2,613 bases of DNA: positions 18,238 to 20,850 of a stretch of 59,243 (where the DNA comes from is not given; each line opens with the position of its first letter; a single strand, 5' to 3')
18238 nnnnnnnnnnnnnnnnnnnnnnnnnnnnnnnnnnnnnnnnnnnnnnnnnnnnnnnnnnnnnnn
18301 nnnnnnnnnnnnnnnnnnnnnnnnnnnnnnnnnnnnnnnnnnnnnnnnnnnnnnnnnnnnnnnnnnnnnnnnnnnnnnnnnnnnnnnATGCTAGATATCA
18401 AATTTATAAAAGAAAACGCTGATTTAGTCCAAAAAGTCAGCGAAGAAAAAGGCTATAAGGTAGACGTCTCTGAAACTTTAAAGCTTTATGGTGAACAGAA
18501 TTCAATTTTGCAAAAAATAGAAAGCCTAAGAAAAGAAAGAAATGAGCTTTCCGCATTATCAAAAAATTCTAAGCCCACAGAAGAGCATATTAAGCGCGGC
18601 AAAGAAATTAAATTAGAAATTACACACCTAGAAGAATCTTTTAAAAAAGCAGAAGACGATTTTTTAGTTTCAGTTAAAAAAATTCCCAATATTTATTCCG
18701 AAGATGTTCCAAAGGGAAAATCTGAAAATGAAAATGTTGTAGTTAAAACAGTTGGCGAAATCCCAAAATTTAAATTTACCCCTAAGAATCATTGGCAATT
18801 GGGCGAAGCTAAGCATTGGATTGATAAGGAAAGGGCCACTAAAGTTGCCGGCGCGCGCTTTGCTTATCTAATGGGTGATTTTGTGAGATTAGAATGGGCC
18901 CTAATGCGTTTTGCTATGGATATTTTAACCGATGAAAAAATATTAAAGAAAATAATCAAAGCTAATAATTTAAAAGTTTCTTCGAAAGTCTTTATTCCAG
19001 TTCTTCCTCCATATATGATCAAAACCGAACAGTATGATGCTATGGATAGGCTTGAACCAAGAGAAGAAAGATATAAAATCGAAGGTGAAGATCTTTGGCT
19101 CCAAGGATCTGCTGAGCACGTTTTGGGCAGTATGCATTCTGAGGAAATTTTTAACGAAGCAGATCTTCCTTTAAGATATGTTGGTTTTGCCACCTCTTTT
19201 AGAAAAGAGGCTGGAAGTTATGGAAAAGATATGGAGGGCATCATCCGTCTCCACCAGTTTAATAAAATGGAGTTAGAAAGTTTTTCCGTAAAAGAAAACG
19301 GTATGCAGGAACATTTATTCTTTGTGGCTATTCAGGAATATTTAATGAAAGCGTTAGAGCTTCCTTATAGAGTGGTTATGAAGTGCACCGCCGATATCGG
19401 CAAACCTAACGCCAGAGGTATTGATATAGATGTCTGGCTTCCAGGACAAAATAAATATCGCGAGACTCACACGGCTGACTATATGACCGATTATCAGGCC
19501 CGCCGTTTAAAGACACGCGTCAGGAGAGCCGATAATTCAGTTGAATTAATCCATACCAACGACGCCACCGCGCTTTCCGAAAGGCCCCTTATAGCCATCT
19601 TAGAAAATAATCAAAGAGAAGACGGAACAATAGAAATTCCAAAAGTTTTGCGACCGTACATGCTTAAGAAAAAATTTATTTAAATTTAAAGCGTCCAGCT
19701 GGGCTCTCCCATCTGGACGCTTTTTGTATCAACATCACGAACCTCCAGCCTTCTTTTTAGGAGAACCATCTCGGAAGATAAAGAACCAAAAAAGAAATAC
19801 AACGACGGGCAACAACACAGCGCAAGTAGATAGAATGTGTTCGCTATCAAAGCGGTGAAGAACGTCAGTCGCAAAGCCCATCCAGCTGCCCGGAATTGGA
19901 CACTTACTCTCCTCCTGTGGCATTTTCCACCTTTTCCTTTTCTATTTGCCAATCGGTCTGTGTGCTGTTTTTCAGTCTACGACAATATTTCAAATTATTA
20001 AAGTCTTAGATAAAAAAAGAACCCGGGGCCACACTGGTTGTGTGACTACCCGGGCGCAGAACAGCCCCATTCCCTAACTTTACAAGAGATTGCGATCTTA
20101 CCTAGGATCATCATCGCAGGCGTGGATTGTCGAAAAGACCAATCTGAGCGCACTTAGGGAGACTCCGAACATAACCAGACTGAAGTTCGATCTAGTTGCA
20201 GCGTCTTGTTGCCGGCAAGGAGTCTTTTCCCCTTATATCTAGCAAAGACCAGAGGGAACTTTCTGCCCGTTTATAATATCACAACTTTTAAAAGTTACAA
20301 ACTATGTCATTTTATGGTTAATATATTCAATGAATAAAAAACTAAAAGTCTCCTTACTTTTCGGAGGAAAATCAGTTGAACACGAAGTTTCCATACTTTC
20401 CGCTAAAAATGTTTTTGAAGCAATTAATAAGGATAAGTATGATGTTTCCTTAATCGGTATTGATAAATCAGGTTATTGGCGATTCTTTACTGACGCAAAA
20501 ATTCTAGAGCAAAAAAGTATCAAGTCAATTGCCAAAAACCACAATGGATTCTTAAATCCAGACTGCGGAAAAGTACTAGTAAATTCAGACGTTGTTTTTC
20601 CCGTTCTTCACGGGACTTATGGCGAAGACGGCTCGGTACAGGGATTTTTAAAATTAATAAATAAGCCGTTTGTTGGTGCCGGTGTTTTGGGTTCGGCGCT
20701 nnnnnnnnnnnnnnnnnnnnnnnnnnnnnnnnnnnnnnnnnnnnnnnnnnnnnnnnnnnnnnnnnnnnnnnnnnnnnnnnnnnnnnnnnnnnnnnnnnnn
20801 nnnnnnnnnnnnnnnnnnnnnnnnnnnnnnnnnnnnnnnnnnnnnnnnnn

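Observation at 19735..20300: Island F: 250-nt structured RNA ending in an intrinsic terminator, followed by an SD-led 62-aa membrane peptide (riboswitch/attenuator-like layout)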

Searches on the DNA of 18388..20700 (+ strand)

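Call 4: search_rna_families(source=window, start=19400, end=20700, threshold=evalue, max_evalue=10, show_alignments=3)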
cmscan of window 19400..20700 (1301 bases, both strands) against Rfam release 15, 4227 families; matches with E-value up to 10: 8.
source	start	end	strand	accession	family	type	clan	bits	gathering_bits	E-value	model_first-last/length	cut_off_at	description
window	19688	19797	-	RF04338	Plastid-psbJ-2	Cis-reg;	CL00152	27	65.6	0.013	1-144/144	no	Plastid-psbJ-2 3UTR RNA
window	20312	20367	-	RF03545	Flavi_ISFV_CRE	Cis-reg;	-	21.1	41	1.6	1-89/89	no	Insect-specific Flavivirus 3' UTR cis-acting replication element (CRE)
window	20285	20366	+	RF04318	idnO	Cis-reg;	-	19.6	100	3.2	61-142/206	no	idnO ncRNA motif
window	19683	19728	+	RF03817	mir-3836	Gene; miRNA;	-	17.8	100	5.7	1-91/91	no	mir-3836 microRNA precursor family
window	19468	19508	-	RF03522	mir-4850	Gene; miRNA;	-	16.5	93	6.2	25-65/89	no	mir-4850 microRNA precursor family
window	20253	20342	-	RF02615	BSR0626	Gene; sRNA;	-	15.8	155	7.6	1-128/128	no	Brucella sRNA 0626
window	20168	20233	-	RF02241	Xoo2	Gene; sRNA;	-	15.5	45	4.4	1-78/78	no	Xanthomonadaceae sRNA Xoo2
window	19623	19729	-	RF02858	Arrc08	Gene; sRNA;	-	12.3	219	1.7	1-270/270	no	Actinobacillus sRNA 08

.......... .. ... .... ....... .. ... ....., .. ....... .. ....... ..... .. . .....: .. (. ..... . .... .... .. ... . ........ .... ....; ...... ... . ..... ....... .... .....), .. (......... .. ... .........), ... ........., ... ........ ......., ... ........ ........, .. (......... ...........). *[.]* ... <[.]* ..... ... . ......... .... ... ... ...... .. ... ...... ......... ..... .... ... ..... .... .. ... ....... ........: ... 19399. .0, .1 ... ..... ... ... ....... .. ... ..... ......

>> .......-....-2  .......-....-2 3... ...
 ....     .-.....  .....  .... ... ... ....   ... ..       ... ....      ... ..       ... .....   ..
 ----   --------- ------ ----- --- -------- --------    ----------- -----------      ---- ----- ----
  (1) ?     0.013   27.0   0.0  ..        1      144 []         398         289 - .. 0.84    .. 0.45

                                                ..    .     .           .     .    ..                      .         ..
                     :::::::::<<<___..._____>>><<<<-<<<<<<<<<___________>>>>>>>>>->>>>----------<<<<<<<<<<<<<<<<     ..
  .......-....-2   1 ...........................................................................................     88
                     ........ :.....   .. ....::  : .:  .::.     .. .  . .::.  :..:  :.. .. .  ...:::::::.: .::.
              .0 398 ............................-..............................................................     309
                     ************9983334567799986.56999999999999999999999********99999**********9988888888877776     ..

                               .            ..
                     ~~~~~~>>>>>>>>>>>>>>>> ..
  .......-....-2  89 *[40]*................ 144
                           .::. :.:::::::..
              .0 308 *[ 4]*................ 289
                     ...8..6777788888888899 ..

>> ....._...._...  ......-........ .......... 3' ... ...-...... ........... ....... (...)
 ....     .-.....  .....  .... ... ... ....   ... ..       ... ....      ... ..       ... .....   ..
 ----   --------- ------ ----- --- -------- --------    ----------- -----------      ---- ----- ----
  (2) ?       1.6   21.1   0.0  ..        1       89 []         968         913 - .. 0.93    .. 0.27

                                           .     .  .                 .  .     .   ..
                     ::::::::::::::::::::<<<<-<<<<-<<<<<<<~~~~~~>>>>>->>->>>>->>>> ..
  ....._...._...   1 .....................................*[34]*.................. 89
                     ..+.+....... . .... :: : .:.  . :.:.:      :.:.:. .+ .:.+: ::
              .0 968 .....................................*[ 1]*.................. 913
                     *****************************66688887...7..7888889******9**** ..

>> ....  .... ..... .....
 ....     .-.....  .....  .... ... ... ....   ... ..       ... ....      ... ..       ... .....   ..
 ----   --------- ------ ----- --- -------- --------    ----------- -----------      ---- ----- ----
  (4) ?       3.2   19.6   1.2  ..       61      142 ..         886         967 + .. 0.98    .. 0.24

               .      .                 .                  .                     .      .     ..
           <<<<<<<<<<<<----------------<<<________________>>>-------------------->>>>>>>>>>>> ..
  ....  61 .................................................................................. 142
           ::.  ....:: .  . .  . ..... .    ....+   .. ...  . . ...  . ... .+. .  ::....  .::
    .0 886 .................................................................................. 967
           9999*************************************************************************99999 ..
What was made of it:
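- On 6S RNA: Absent from the hit list at E up to 10 (call 4).
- On OLE RNA / OapA RNP: No Rfam hit (call 4).
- No aptamer class matches, even at E up to 10 (call 4). No 6S, SRP or tmRNA hit, even at E up to 10 in a 1.3-kb search (call 4).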

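Call 34: search_rna_families(sources=[L081, L084, L086], threshold=evalue, max_evalue=1, show_alignments=4)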
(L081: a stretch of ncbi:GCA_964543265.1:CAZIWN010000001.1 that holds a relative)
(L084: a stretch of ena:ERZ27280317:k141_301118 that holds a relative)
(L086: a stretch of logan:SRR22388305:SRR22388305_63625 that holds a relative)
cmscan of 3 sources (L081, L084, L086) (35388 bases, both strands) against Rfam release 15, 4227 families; matches with E-value up to 1: 1.
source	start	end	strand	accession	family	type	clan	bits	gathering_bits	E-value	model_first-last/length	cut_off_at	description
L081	12401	12445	+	RF03500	mir-1262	Gene; miRNA;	-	26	70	0.39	21-69/91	no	mir-1262 microRNA precursor family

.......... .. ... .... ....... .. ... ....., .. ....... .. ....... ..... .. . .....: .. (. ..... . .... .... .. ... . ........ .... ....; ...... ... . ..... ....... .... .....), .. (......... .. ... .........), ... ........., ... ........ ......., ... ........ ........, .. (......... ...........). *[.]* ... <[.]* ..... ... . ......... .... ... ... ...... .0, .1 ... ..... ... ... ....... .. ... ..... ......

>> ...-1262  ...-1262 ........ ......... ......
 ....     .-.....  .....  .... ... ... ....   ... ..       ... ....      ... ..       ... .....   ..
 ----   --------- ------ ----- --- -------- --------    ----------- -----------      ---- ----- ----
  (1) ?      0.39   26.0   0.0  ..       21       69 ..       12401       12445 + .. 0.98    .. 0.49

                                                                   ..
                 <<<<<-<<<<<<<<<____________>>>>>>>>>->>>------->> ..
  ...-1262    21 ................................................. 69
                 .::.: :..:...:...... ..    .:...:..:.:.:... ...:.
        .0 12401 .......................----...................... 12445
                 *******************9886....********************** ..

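Call 35: search_rna_families(source=L081, start=7297, end=8088, threshold=evalue, max_evalue=10, show_alignments=3)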
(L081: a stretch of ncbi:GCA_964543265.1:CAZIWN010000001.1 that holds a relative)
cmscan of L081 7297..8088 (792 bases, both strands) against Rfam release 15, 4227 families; matches with E-value up to 10: 6.
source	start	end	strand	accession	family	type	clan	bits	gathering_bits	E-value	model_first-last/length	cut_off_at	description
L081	7297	7336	-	RF01751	potC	Cis-reg;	-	23.9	44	0.035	1-70/70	no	potC RNA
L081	7834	7923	-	RF00110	RybB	Gene; sRNA;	-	15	40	3.2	1-79/79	no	RybB RNA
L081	7506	7530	-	RF00522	PreQ1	Cis-reg; riboswitch;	-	14.1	39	5.7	1-45/45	no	PreQ1 (pre queuosine) riboswitch aptamer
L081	7783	7829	-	RF00221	SNORD43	Gene; snRNA; snoRNA; CD-box;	CL00059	14.1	45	9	1-64/64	no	Small nucleolar RNA SNORD43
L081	7297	7331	+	RF02503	Atu_C9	Gene; sRNA;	-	11.2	40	1.6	158-192/192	5'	Rhizobiales sRNA Atu_C9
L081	7546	7604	+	RF01675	CrcZ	Gene; sRNA;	-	10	95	3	1-398/398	no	Pseudomonas sRNA CrcZ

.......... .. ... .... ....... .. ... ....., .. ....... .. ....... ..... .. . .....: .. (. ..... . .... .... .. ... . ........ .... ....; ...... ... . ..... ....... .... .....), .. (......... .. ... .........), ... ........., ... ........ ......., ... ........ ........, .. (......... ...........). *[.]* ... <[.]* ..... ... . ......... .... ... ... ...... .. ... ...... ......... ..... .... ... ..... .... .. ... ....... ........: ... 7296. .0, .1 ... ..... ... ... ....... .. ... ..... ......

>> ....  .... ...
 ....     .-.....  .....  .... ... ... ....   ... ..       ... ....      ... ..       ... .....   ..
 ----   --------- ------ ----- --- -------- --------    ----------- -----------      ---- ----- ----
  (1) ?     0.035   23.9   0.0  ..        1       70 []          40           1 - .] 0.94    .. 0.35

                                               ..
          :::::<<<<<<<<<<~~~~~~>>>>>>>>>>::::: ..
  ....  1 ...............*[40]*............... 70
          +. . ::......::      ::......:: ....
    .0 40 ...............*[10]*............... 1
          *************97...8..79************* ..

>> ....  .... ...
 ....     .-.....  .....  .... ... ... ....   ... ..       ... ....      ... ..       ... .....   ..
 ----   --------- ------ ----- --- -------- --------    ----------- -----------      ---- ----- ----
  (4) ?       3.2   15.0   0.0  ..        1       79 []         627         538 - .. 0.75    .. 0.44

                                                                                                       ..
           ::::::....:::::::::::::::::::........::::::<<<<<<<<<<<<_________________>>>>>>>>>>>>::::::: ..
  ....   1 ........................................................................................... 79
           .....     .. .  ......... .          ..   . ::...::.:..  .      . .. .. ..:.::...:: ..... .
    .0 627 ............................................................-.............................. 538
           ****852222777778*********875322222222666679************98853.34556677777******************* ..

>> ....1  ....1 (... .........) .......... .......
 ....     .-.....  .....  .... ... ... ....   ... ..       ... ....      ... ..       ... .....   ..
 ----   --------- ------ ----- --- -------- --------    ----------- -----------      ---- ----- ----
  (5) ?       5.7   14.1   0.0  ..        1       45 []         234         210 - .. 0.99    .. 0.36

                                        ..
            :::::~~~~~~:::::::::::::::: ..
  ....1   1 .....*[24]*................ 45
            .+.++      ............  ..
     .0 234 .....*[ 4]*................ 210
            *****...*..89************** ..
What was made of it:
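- Tried and rejected: My recalled resemblance of the extra upstream unit in L081 and L084 to SRP RNA: no Rfam support (call 35).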

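Call 45: build_rna_model(alignment_id=A5)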
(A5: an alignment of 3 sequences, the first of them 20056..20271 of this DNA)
Model R1 built from alignment A5 (3 sequences, 229 columns); structure: RNAalifold consensus.
model positions 216; base pairs 50; branch points 2; effective number of sequences 1.54; information 0.59 bits per position. Calibrated on 0.2 Mb of random sequence (short: E-values are rough).
structure used (alignment columns):
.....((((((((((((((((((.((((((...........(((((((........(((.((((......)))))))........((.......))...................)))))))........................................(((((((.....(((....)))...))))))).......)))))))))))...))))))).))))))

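Call 46: search_with_rna_model(model_id=R1, sources=[window, L081, L084, L086, L089, L090, L091, L005, L009, L016, L020, L024, L028, L036, L037, L040, L041, L042, L045, L048, L049, L058, L077], max_evalue=10)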
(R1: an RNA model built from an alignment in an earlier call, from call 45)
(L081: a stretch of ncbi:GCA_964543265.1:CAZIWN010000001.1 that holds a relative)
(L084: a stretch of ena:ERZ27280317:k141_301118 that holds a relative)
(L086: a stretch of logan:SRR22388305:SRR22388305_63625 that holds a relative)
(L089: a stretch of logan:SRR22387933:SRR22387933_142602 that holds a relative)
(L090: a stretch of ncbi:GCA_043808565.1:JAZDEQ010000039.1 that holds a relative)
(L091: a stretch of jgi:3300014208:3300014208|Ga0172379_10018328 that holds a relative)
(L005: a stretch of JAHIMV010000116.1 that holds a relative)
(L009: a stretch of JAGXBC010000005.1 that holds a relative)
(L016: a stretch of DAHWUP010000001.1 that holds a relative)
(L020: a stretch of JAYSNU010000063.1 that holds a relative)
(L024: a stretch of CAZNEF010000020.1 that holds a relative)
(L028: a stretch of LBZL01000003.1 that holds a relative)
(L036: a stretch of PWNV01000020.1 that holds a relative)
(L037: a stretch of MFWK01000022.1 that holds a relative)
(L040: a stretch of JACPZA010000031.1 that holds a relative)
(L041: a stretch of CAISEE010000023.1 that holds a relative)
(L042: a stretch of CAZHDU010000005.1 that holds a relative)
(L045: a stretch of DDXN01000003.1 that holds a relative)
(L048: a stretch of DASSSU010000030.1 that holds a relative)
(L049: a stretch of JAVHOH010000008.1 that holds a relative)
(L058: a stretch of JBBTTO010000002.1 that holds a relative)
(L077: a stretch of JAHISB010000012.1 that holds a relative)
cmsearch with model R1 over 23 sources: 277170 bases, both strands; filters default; matches with E-value up to 10: 6.
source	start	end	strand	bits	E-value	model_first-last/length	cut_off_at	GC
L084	7742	7965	-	219.8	8.7e-62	1-216/216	no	0.51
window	20056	20271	-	200.2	4.2e-56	1-216/216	no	0.49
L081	7625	7810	-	184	1.9e-51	1-216/216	no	0.49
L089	20930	21017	+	9.8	0.46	42-113/216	no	0.32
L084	11641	11671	+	6.2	5.1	1-216/216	no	0.32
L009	4424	4476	+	6.2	5.1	1-216/216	no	0.6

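Call 51: search_dna_similar(query=window:19684-20329:-, collection=phages, mode=distant, max_evalue=0.1)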
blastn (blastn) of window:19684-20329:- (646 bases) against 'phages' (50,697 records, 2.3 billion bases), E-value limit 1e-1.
Records with a match: 1; places in all: 1; records where one place covers at least 80% of the query: 0.
Best place of each record, by identity: 80-90% 1.
By first word of the organism name: Edwardsiella 1.
By host as written in the record: Edwardsiella piscicida EIB202 1.
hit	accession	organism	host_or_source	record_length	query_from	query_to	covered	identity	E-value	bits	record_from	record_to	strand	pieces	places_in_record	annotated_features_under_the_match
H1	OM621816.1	Edwardsiella phage vB_EpM_ZHS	Edwardsiella piscicida EIB202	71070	191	224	5%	84.6%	5e-2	45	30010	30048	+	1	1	putative DNA repair exonuclease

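Call 52: search_dna_similar(query=window:19684-20329:-, collection=plasmids, mode=distant, max_evalue=0.1)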
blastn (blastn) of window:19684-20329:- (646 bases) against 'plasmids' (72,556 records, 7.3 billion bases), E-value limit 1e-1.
No match.
